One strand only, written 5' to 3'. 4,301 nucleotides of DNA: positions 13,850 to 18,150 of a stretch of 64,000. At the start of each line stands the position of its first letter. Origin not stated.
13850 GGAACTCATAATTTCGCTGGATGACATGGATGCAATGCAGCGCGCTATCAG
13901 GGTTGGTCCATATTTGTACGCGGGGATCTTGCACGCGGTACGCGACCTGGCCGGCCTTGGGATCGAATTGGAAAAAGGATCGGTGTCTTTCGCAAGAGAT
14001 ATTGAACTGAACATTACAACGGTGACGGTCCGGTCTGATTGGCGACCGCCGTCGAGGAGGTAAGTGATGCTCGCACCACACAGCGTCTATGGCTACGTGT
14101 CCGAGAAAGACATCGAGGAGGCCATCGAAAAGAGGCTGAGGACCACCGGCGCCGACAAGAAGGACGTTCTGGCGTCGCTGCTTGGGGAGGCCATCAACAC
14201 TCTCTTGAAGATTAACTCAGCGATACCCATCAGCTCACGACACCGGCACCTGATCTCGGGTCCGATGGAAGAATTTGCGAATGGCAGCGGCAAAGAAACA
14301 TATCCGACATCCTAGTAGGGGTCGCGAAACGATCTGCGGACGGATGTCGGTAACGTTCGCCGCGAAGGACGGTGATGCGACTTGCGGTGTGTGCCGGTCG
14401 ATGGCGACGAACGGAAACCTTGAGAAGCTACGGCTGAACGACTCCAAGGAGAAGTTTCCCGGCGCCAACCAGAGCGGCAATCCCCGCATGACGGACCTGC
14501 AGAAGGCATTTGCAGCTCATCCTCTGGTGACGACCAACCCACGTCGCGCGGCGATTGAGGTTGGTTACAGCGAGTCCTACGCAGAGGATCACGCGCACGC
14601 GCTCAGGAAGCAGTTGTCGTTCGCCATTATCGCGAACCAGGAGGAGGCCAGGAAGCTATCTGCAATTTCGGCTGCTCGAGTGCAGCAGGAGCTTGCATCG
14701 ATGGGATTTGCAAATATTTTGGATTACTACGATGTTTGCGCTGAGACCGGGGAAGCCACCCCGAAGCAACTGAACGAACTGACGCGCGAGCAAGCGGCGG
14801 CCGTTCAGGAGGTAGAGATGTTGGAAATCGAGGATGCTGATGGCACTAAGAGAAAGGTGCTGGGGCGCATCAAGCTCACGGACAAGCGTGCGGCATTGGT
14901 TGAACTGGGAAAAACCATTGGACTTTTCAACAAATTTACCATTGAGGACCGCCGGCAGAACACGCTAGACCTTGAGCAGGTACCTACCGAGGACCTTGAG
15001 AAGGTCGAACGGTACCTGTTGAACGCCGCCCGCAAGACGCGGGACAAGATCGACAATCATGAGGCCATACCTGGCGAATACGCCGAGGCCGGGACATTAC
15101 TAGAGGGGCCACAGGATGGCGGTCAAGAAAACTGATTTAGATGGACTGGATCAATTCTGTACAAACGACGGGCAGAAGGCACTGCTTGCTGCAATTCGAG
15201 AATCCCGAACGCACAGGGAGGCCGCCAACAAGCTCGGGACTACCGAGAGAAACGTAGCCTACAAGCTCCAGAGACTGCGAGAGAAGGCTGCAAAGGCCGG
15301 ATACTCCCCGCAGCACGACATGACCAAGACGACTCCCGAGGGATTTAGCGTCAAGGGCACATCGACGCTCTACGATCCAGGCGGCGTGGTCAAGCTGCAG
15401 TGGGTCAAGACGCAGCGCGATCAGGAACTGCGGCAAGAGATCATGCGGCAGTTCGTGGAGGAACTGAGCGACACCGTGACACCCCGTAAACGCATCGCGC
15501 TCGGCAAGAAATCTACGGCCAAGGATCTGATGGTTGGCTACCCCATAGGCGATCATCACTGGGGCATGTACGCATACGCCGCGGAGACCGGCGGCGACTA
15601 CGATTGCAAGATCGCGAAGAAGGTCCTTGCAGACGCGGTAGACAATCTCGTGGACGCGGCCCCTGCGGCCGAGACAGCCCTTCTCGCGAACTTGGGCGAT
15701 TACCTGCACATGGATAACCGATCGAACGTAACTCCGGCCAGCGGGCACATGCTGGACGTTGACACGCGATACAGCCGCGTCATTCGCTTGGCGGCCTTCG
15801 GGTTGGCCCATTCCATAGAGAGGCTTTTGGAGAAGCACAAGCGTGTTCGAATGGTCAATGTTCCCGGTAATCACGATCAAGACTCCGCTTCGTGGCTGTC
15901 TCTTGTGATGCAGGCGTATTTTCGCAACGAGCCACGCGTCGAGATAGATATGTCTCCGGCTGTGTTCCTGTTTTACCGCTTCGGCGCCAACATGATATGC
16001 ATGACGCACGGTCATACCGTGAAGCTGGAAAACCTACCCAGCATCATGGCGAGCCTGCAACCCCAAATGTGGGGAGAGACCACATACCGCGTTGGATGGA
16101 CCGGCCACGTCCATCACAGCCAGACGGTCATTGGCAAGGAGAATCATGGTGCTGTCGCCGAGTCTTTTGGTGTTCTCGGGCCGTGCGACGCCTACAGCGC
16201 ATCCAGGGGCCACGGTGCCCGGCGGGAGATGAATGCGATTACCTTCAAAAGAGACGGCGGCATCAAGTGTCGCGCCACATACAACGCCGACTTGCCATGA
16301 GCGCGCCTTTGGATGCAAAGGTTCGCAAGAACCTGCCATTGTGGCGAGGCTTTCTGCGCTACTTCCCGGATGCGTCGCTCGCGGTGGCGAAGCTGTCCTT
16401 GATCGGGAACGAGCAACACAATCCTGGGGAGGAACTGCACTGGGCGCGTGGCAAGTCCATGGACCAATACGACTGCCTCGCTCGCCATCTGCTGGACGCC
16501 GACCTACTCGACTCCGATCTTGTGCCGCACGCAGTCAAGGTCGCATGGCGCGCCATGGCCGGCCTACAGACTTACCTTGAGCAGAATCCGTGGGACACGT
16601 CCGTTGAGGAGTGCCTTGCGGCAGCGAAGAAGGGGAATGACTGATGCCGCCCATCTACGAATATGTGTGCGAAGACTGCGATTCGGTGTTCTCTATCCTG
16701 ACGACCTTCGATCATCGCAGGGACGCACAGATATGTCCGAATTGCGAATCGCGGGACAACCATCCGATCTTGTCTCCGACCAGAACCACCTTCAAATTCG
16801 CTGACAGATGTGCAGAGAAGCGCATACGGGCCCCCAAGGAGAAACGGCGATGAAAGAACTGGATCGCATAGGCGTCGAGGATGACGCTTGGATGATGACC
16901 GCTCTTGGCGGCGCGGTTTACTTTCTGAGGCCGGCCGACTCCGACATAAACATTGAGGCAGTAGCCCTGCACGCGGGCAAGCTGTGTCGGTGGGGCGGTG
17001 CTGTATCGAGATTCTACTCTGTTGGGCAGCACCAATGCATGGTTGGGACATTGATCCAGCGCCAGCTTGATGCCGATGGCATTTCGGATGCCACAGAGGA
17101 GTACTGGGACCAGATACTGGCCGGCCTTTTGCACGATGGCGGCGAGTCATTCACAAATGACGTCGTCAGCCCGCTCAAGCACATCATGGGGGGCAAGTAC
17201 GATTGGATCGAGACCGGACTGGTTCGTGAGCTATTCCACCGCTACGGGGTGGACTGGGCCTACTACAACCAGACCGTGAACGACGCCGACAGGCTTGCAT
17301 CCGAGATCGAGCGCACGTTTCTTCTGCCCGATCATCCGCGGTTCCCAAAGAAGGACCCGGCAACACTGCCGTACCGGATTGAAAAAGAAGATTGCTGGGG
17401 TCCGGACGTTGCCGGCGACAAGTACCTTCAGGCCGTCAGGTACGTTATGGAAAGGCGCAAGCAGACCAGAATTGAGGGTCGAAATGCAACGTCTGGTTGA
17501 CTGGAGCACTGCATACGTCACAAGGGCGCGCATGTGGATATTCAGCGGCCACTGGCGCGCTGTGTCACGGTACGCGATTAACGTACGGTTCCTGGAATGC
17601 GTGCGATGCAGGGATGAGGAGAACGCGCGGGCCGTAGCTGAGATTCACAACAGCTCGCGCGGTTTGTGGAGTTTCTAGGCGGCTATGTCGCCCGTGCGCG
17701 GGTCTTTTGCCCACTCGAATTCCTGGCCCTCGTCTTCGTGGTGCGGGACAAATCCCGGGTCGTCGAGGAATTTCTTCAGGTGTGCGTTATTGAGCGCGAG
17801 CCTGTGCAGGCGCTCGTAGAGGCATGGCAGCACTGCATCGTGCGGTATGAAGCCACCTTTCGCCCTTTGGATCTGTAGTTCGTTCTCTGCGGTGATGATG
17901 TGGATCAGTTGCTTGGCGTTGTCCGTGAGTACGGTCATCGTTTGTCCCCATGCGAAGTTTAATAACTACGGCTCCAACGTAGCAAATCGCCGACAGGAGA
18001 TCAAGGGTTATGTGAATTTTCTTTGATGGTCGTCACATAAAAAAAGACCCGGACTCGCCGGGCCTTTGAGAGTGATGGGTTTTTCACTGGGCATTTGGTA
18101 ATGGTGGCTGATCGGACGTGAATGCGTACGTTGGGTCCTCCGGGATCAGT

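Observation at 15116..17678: Translationally coupled cassette of predicted nucleotide phosphohydrolases next to terS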

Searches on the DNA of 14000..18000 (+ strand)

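Call 7: search_dna_similar(query=window:14000-18000:+, collection=phages, mode=distant, max_rows=25)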
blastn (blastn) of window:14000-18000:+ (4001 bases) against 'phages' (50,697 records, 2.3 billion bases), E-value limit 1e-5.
Records with a match: 2; places in all: 2; records where one place covers at least 80% of the query: 0.
Best place of each record, by identity: 60-80% 2.
By first word of the organism name: Pantoea 2.
By host as written in the record: Pantoea agglomerans 2.
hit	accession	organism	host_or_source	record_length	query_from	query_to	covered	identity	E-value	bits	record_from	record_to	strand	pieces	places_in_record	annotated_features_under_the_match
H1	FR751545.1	Pantoea phage LIMEzero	Pantoea agglomerans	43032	1313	1412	2%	74.0%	4e-7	64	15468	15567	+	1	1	hypothetical protein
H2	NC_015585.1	Pantoea phage LIMEzero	Pantoea agglomerans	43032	1313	1412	2%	74.0%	4e-7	64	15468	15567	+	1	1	DNA repair exonuclease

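Call 26: get_annotated_region(hit=H2, flank=5000)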
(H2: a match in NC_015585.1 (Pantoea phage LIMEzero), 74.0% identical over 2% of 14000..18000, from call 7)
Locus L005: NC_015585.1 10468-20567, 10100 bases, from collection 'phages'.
description: Pantoea phage LIMEzero, complete genome.
organism: Pantoea phage LIMEzero (NCBI taxid 943335)
taxonomy: Viruses; Duplodnaviria; Heunggongvirae; Uroviricota; Caudoviricetes; Autographiviridae; Waewaevirus; Waewaevirus limezero
host: Pantoea agglomerans; source: soil from potato trial field; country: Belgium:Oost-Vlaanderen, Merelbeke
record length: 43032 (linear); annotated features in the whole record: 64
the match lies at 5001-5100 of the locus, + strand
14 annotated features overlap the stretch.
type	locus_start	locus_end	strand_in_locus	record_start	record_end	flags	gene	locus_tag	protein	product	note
CDS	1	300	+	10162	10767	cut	-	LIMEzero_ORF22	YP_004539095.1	nucleotidyltransferase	ORF22; conserved hypothetical protein of the Autographivirinae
CDS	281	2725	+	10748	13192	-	-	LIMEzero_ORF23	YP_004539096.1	DNA polymerase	ORF23; putative DNA polymerase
CDS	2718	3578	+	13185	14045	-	-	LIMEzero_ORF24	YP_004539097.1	hypothetical protein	ORF24; conserved hypothetical protein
CDS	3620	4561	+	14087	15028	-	-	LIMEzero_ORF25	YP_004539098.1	hypothetical protein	ORF25; putative 5'-3' exonuclease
CDS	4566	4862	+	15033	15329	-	-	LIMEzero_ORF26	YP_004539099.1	endonuclease VII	ORF26; putative DNA endonuclease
CDS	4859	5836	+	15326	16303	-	-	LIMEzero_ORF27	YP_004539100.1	DNA repair exonuclease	ORF27; conserved hypothetical protein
CDS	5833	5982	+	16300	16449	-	-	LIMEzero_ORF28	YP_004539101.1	DNA repair exonuclease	ORF28; conserved hypothetical protein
CDS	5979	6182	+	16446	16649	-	-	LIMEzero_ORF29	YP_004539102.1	hypothetical protein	ORF29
CDS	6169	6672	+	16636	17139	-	-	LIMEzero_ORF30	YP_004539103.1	polynucleotide kinase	ORF30; putative polynucleotide 5'-kinase/3'-phosphatase-like protein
CDS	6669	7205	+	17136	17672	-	-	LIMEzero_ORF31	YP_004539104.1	hypothetical protein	ORF31; conserved hypothetical protein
CDS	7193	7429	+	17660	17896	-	-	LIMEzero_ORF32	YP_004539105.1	anti-termination protein Q-like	ORF32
CDS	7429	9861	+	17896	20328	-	-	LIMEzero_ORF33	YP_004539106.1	RNA polymerase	ORF33; putative DNA-dependent RNA polymerase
regulatory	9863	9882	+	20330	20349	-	-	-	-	promoter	putative phage specific promoter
CDS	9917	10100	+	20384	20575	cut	-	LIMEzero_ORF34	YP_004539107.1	hypothetical protein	ORF34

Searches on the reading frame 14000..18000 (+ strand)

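Call 96: search_protein_families(library=phrogs, proteins=[L005:6669-7205:+], max_evalue=0.001)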
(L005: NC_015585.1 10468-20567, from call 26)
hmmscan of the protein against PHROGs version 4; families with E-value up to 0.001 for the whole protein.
L005:6669-7205:+ (178 aa): 11 families
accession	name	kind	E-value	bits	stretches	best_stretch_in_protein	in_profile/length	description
phrog_5033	-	lysis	1.5e-53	182.3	1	39-178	32-174/178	endolysin; inhibits RNA polymerase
phrog_19680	-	unknown function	5.4e-50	171.1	1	70-178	79-186/188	-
phrog_801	-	DNA, RNA and nucleotide metabolism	6.9e-44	152.2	1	68-174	86-189/476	dATP / dGTP pyrophosphohydrolase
phrog_2252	-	lysis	5.1e-24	86.5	1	51-173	77-193/285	endolysin; inhibits RNA polymerase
phrog_37590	-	unknown function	5.1e-12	46.5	1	77-169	40-140/341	-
phrog_5332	-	unknown function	9.6e-09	36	1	90-172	123-201/215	-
phrog_19117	-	unknown function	1.2e-08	35.7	1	89-175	98-195/206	-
phrog_11257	-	unknown function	7e-08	33.7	1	79-170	10-97/200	-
phrog_31158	-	unknown function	8.2e-08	33.1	1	83-176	9-100/224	-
phrog_16254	-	unknown function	2.2e-06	28.3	1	81-171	18-104/377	-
phrog_31336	-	unknown function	0.00027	21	1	99-172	279-344/359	-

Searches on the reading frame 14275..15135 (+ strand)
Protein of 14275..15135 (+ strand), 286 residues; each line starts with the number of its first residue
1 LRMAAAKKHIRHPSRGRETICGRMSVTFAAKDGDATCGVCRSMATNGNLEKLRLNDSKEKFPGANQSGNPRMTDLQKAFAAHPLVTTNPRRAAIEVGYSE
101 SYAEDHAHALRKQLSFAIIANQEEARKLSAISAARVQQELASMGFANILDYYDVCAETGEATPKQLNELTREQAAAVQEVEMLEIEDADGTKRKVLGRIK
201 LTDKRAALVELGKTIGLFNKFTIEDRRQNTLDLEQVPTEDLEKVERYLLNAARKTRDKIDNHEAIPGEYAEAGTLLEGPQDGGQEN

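Call 3: search_protein_families(library=pfam, proteins=[window:14275-15135:+], max_evalue=0.1)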
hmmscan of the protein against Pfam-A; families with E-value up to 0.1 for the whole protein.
window:14275-15135:+ (286 aa): 1 family
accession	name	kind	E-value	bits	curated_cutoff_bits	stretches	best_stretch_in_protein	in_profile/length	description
PF03592.21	Terminase_2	-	2.4e-16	61.1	26.1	1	72-224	1-136/141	Terminase small subunit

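Call 4: search_protein_families(library=phrogs, proteins=[window:14275-15135:+], max_evalue=0.01)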
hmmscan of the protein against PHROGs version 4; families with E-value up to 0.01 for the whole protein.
window:14275-15135:+ (286 aa): 3 families
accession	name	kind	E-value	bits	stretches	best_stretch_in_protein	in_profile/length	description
phrog_51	-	head and packaging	8e-16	59.6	1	61-250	78-245/261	terminase small subunit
phrog_2606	-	head and packaging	4.6e-06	27.2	1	66-230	83-262/310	terminase small subunit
phrog_17390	-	unknown function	6e-05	23.8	1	71-117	2-48/69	-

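Call 29: search_dna_similar(query=window:14275-15135:+, collection=phages, mode=protein, max_rows=25)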
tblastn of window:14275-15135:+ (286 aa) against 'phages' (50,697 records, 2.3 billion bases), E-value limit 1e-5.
Records with a match: 6; places in all: 6; records where one place covers at least 80% of the query: 0.
Best place of each record, by identity: <60% 6.
By first word of the organism name: Faecalibacterium 2; Bacteriophage 1; Bacillus 1; Pseudoalteromonas 1; Octadecabacter 1.
By host as written in the record: Faecalibacterium prausnitzii 2; - 1; Bacillus sp 1; Pseudoalteromonas nigrifaciens 1; Octadecabacter sp. strain IceBac 419 1.
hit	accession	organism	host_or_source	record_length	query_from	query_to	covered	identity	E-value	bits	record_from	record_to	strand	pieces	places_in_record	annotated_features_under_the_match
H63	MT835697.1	Bacteriophage sp.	human fecal samples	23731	71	219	52%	34.6%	2e-8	61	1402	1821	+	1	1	record has no annotation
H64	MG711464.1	Faecalibacterium phage FP_Lugh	Faecalibacterium prausnitzii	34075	71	219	52%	34.6%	2e-8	61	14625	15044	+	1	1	terminase small subunit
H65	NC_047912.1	Faecalibacterium phage FP_Lugh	Faecalibacterium prausnitzii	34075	71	219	52%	34.6%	2e-8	61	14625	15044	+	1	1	terminase small subunit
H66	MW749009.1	Bacillus phage vB_BspP_Dartukuta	Bacillus sp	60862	72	219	52%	32.7%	5e-7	57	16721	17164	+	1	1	putative terminase small subunit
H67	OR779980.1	Pseudoalteromonas phage vB_Pun_Y3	Pseudoalteromonas nigrifaciens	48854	88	227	49%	30.5%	8e-11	68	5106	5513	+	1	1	terminasae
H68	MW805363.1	Octadecabacter Antarctic BD virus 1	Octadecabacter sp. strain IceBac 419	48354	123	228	37%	35.1%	9e-8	59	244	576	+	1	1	terminase small subunit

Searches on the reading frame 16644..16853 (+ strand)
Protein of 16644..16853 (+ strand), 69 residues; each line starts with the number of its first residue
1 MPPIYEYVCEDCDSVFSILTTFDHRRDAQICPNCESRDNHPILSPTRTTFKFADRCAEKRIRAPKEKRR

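Call 3: search_protein_families(library=pfam, proteins=[window:16644-16853:+], max_evalue=0.1)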
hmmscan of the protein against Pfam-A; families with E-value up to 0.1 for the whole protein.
window:16644-16853:+ (69 aa): 7 families
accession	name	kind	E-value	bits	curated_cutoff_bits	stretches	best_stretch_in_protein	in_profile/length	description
PF09723.15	Zn_ribbon_8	-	1.8e-10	41.1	34.4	1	3-36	2-34/41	Zinc ribbon domain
PF04810.20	zf-Sec23_Sec24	-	0.0086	16.5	25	1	8-39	3-34/39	Sec23/Sec24 zinc finger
PF01096.23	Zn_ribbon_TFIIS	-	0.011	16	21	0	30-47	2-19/39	Transcription factor S-II (TFIIS)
PF01155.25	HypA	-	0.045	14.2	28.9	1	6-39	70-97/112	Hydrogenase/urease nickel incorporation, metallochaperone, hypA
PF24071.1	Phage_zn_bind_3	-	0.076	13.3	27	0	9-34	18-43/46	Phage FDXHR zinc binding domain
PF13248.11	Zn_ribbon_3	-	0.084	12.8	27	0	25-36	13-24/26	zinc-ribbon domain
PF08271.17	Zn_Ribbon_TF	-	0.091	12.8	29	0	30-38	2-10/43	TFIIB zinc-binding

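Call 4: search_protein_families(library=phrogs, proteins=[window:16644-16853:+], max_evalue=0.01)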
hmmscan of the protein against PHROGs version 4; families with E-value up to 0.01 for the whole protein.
window:16644-16853:+ (69 aa): 2 families
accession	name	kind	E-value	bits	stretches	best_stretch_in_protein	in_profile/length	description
phrog_1076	-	transcription regulation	0.00027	21.4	1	2-42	91-127/339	FmdB-like transcriptional regulator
phrog_5602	-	unknown function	0.0086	16.7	0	8-36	20-50/60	-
